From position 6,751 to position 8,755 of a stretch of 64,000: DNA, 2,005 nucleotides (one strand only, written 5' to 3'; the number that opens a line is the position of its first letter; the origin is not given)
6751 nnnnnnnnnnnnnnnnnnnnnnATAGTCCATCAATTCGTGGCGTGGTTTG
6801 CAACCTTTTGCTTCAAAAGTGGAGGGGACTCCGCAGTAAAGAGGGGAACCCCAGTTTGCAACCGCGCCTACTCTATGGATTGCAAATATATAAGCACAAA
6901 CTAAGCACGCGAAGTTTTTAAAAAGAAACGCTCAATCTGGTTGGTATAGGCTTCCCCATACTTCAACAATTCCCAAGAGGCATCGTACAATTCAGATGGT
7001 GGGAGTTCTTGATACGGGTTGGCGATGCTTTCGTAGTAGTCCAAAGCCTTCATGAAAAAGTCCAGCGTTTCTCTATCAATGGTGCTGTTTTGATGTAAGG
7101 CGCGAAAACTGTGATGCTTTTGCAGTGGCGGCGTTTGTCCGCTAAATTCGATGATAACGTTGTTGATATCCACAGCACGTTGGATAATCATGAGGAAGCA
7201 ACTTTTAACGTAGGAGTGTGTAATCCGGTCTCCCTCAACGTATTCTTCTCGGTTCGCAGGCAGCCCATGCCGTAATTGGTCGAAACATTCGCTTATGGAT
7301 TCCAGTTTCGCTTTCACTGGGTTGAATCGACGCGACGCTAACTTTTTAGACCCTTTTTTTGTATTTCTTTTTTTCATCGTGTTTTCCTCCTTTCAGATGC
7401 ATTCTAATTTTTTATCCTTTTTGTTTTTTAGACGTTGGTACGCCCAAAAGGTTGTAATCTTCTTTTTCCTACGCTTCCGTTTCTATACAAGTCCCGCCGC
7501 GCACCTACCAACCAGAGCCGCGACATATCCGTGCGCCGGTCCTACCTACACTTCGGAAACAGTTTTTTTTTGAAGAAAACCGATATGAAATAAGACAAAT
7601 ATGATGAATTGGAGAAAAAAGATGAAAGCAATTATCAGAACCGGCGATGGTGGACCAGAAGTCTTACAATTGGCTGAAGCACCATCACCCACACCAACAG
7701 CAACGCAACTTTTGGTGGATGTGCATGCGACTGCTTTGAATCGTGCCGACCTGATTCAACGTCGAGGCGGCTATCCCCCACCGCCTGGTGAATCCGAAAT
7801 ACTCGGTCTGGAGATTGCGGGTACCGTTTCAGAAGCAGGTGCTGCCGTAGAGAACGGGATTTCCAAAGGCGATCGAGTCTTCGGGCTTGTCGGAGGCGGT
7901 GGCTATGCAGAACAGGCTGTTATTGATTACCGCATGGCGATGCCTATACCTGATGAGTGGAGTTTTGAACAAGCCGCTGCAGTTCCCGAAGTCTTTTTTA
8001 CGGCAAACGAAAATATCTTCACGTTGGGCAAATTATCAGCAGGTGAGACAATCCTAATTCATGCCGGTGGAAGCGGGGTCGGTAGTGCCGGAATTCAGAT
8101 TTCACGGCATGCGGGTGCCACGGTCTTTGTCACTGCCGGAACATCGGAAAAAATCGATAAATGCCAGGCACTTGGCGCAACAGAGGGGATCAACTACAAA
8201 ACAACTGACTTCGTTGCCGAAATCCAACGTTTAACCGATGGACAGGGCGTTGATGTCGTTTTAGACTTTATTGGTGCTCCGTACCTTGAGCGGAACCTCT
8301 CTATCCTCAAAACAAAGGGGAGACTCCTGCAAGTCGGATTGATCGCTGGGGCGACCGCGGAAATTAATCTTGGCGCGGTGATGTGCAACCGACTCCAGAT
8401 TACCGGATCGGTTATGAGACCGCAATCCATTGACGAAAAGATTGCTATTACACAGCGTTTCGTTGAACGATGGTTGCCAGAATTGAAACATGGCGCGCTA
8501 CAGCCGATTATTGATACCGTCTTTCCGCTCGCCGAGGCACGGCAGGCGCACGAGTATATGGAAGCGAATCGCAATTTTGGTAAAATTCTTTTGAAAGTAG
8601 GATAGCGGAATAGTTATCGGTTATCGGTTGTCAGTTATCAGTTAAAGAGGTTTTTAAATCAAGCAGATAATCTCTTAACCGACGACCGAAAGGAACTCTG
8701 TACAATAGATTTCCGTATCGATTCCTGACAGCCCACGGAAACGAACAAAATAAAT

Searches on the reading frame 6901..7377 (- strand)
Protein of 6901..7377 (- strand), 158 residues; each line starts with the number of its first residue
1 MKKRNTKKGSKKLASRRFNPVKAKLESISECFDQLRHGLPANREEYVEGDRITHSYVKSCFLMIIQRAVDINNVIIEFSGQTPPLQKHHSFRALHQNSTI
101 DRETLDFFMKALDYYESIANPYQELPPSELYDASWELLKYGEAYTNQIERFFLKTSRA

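Call 52: search_protein_families(library=pfam, proteins=[window:6901-7377:-], max_evalue=0.001)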
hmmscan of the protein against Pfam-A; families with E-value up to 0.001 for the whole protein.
window:6901-7377:- (158 aa): 1 family
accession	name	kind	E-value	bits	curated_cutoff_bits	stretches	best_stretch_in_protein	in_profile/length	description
PF01934.22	HepT-like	-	2.9e-06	27.4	23.5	1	30-138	3-110/120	Ribonuclease HepT-like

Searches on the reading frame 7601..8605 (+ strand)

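Call 52: search_protein_families(library=pfam, proteins=[window:7601-8605:+], max_evalue=0.001)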
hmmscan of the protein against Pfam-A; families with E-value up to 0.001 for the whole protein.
window:7601-8605:+ (334 aa): 3 families
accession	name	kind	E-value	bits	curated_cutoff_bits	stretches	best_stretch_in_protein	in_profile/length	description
PF00107.32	ADH_zinc_N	-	2.7e-29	102.2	31.8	1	159-274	1-116/129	Zinc-binding dehydrogenase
PF13602.12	ADH_zinc_N_2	-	2.3e-25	90.5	27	1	191-331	1-134/134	Zinc-binding dehydrogenase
PF08240.17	ADH_N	-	7.3e-14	52.3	23.5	1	35-118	3-104/104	Alcohol dehydrogenase GroES-like domain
